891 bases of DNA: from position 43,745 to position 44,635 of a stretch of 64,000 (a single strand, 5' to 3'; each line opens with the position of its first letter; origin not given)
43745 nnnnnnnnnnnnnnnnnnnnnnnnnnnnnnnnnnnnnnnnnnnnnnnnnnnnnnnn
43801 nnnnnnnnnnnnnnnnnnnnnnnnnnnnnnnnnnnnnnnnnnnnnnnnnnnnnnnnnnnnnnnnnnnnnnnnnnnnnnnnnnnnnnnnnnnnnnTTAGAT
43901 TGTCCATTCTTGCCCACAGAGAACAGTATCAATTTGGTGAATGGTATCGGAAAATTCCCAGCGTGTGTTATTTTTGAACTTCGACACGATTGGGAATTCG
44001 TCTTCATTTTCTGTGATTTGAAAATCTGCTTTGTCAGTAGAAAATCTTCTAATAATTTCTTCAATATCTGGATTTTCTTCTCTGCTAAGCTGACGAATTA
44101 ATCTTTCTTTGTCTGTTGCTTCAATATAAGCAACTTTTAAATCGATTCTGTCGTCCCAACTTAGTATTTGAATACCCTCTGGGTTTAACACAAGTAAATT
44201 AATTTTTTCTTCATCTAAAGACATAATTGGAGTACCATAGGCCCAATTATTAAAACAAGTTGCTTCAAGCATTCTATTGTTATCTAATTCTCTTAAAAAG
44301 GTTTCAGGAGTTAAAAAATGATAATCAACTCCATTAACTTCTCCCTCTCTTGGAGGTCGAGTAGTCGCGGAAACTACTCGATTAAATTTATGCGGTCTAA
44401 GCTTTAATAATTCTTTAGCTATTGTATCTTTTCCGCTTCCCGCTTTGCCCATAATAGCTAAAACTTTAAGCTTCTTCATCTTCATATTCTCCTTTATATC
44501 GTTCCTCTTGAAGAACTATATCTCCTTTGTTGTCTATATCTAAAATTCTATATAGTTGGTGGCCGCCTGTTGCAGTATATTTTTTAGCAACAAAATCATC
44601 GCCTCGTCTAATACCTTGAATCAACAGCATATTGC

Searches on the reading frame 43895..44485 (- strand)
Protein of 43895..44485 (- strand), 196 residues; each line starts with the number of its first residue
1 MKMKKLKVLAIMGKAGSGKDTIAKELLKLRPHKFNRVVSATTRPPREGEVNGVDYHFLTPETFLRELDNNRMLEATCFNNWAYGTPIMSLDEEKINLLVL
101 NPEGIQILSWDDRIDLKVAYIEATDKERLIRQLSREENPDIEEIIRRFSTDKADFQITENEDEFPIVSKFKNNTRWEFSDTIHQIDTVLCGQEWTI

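Call 71: search_protein_families(library=pfam, proteins=[window:43895-44485:-], max_evalue=0.001)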
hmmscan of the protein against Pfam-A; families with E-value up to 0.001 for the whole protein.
window:43895-44485:- (196 aa): 1 family
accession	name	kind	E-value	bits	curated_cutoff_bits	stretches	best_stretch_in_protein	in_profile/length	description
PF00625.27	Guanylate_kin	-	2.5e-24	86.4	25.2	1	7-166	3-161/182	Guanylate kinase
